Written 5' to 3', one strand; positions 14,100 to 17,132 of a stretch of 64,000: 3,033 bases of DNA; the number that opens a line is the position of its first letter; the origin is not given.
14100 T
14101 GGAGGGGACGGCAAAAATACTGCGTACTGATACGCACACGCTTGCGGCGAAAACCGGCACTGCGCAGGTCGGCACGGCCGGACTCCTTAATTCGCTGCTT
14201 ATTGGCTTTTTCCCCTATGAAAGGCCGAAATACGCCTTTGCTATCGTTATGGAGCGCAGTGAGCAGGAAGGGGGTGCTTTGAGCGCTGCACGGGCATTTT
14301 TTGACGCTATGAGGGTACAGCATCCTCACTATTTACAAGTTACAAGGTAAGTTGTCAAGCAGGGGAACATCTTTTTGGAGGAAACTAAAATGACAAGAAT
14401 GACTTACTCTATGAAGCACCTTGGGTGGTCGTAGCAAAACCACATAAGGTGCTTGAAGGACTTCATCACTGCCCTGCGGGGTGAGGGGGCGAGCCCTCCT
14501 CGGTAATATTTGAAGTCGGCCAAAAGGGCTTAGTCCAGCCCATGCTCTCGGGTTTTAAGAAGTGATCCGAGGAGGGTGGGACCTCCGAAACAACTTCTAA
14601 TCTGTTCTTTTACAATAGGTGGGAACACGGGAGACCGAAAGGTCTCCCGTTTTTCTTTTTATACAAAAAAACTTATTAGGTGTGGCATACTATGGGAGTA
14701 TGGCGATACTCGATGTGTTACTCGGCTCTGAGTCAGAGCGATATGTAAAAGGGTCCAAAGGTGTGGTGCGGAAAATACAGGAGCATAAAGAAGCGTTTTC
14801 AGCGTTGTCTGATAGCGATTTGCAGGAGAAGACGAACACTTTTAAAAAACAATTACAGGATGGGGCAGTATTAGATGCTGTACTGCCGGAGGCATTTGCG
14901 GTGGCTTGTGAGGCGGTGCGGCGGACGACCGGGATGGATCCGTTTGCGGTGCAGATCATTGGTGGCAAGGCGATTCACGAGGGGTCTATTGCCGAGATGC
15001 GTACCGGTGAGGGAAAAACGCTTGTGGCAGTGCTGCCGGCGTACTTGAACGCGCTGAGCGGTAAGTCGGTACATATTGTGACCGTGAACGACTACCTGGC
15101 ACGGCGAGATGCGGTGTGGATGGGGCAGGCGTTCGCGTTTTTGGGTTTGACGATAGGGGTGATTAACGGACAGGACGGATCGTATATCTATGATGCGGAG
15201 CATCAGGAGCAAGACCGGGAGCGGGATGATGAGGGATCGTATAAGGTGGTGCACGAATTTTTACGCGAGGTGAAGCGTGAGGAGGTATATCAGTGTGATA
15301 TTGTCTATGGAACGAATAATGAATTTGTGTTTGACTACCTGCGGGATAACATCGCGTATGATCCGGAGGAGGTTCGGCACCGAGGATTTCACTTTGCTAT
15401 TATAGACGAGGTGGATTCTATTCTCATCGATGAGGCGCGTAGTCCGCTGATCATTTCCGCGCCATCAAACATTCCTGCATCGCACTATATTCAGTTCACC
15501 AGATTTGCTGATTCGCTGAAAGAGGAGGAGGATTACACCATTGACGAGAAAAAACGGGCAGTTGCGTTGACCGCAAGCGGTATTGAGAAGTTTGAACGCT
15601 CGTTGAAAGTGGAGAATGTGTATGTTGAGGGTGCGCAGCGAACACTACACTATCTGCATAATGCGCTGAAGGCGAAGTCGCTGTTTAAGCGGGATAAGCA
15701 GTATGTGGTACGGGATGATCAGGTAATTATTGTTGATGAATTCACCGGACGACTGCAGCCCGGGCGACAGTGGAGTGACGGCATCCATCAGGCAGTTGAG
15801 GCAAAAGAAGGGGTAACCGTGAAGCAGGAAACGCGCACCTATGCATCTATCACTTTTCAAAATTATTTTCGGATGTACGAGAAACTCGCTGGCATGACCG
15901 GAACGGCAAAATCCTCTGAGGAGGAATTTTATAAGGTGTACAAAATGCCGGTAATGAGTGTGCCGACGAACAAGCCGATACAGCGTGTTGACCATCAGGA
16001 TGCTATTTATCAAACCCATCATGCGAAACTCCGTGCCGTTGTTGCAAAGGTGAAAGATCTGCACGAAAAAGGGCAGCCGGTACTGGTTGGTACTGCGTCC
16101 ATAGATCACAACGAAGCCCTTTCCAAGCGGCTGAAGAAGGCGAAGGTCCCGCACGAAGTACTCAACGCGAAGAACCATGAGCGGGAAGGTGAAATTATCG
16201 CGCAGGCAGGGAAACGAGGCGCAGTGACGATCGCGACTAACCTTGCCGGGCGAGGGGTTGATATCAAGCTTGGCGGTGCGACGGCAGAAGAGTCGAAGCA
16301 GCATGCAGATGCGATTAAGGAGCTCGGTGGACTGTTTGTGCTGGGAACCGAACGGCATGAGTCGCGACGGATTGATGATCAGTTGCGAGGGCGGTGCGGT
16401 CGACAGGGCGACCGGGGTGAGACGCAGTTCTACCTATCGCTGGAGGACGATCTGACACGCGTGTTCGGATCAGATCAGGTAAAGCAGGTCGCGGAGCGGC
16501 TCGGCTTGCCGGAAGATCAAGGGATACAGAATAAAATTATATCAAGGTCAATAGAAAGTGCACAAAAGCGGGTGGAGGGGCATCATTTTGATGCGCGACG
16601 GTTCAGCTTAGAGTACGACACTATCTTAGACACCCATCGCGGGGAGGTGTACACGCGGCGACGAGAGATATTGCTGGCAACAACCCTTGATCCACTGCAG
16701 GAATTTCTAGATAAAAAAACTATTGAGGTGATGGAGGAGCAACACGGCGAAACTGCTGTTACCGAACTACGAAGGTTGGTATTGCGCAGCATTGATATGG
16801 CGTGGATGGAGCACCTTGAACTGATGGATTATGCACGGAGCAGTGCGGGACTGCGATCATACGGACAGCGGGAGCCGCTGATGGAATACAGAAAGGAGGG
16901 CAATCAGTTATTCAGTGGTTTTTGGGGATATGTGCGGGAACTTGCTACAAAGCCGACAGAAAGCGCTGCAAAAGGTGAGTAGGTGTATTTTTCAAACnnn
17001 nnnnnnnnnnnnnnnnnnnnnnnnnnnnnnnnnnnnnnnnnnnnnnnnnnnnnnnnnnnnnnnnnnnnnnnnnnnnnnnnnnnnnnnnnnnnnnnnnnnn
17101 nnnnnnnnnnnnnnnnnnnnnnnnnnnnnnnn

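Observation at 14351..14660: Structured ~300-nt non-coding region between PBP2 and secA, ending in a strong terminator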

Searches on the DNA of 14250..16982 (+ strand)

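Call 4: search_rna_families(source=window, start=14250, end=14750, threshold=evalue, max_evalue=10, show_alignments=5)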
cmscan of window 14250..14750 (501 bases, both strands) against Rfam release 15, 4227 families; matches with E-value up to 10: 5.
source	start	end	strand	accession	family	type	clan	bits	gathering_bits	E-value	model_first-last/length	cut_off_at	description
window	14519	14662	-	RF01808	MicX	Gene; sRNA;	-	25.2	75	0.0015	1-194/194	no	MicX Vibrio cholerae sRNA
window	14570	14654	+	RF02569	IhtA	Gene; sRNA;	-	17.7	76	0.86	1-107/107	no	IhtA sRNA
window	14554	14664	+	RF00558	L20_leader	Cis-reg; leader;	-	17.3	58.7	0.84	1-127/127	no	Ribosomal protein L20 leader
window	14580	14654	+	RF02231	sX12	Gene; sRNA;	-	13.5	106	9.5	1-78/78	no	Xanthomonas sRNA sX12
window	14434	14472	-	RF00289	SNORND104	Gene; snRNA; snoRNA; CD-box;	CL00077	12.5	40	4.7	1-70/70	no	Small nucleolar RNA SNORD104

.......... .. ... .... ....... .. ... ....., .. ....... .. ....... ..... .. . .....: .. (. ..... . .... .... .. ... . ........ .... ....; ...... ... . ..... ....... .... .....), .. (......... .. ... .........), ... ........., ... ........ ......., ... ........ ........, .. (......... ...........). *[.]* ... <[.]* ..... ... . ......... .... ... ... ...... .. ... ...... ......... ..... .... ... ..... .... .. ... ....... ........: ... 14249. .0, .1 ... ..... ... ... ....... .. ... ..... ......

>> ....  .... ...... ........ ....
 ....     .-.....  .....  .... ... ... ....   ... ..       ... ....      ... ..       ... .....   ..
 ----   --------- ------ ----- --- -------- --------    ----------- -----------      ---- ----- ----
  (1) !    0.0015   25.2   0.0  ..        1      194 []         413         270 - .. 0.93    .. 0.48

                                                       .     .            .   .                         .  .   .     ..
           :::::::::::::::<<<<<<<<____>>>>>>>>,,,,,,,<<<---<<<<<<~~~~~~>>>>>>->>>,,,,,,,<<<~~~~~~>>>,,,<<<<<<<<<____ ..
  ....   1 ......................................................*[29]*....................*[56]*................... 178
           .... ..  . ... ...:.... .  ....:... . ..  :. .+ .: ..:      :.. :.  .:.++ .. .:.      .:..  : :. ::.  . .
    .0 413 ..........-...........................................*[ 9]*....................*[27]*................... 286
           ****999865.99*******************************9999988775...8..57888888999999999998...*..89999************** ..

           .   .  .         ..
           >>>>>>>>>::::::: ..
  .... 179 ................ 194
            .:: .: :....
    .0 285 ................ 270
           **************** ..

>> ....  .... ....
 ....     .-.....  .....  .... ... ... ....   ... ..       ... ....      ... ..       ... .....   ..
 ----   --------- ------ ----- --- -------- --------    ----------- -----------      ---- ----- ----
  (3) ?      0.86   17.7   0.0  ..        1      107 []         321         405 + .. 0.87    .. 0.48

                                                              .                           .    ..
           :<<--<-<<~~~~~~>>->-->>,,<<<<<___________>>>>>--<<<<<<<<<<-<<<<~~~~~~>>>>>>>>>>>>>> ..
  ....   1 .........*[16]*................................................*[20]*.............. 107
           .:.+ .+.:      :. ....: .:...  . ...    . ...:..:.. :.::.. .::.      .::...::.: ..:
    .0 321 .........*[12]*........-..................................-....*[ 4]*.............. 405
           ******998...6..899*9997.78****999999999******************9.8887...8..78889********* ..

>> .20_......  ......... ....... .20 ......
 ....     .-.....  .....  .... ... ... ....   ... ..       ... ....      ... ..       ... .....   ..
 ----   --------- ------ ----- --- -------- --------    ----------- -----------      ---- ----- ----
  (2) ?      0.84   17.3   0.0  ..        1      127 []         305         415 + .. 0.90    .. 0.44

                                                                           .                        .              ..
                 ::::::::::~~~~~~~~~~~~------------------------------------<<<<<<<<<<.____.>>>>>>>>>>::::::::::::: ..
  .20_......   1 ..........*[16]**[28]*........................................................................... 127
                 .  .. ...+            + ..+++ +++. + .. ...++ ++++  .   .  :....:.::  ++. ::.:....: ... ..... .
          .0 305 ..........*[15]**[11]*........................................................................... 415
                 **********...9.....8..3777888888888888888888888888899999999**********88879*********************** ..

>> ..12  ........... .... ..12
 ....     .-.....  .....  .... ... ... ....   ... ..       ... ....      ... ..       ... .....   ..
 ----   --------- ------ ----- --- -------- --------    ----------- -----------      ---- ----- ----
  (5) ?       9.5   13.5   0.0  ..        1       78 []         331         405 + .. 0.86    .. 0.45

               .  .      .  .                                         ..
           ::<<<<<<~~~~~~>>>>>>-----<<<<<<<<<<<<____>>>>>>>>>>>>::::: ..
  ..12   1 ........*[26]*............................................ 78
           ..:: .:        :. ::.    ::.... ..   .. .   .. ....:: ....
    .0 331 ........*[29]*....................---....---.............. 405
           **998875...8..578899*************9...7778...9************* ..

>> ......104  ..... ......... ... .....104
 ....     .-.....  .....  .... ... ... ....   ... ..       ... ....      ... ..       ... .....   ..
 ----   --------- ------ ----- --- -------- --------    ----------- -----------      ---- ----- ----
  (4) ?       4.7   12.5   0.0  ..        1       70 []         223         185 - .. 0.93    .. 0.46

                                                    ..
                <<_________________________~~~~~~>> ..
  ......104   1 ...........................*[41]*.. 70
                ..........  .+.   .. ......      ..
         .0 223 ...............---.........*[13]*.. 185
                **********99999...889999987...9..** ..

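Call 27: search_rna_families(sources=[L001, L002, L003, L004, L081, L082, L083, L084], threshold=gathering)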
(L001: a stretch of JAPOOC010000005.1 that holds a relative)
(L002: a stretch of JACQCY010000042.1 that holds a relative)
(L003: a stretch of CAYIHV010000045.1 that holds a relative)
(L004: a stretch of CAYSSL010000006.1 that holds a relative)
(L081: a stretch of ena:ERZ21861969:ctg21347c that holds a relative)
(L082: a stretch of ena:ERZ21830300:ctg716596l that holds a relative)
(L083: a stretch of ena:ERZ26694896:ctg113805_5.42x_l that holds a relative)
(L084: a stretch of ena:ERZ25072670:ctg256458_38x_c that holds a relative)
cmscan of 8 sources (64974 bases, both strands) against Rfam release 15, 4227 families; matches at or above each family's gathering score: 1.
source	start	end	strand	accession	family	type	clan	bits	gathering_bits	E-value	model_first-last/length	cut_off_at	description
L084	6805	6895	-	RF00005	tRNA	Gene; tRNA;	CL00001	56.1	29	2.1e-09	1-71/71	no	tRNA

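Call 35: search_dna_similar(query=window:14351-14660:+, collection=phages, mode=distant, max_evalue=1)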
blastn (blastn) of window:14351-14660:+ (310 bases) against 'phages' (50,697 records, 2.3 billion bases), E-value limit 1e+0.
Records with a match: 7; places in all: 7; records where one place covers at least 80% of the query: 0.
Best place of each record, by identity: >=99% 2; 90-95% 3; 80-90% 2.
By first word of the organism name: Escherichia 3; Microbacterium 2; Klebsiella 1; Serratia 1.
By host as written in the record: Escherichia coli K12 2; Microbacterium foliorum NRRL B-24224 SEA 2; Klebsiella pneumoniae 1; Serratia sp. c4_92 1; Escherichia coli B-01 1.
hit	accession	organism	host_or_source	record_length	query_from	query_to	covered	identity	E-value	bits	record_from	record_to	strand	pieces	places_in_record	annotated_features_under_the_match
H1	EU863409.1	Escherichia phage JS10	Escherichia coli K12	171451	274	308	11%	88.6%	7e-3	46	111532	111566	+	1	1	none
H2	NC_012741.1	Escherichia phage JS10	Escherichia coli K12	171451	274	308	11%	88.6%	7e-3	46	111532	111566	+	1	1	none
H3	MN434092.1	Klebsiella phage AmPh_EK29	Klebsiella pneumoniae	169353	277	308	10%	90.6%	2e-2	46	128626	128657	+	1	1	capsid vertex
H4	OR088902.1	Serratia phage 92A1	Serratia sp. c4_92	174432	277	307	10%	90.3%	9e-2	44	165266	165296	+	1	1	anti-sigma factor | holin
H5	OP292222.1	Escherichia phage Esco_phi_B-01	Escherichia coli B-01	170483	274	303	10%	90.0%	3e-1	42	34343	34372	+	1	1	record has no annotation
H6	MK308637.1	Microbacterium phage Schubert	Microbacterium foliorum NRRL B-24224 SEA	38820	206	228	7%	100.0%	9e-2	43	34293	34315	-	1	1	46: hypothetical protein | 47: membrane protein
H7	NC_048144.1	Microbacterium phage Schubert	Microbacterium foliorum NRRL B-24224 SEA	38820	206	228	7%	100.0%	9e-2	43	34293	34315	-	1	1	46: hypothetical protein | 47: membrane protein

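Call 36: search_dna_similar(query=window:14351-14660:+, collection=plasmids, mode=distant, max_evalue=1)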
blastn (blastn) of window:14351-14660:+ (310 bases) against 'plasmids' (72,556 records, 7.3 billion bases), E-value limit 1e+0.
No match.

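Call 84: build_rna_model(alignment_id=A4, structure=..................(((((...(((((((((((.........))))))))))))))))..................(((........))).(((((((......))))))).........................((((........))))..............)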
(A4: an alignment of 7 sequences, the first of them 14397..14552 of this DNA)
Model R1 built from alignment A4 (7 sequences, 170 columns); structure: as given.
model positions 156; base pairs 30; branch points 3; effective number of sequences 1.57; information 0.59 bits per position. Calibrated on 0.2 Mb of random sequence (short: E-values are rough).
structure used (alignment columns):
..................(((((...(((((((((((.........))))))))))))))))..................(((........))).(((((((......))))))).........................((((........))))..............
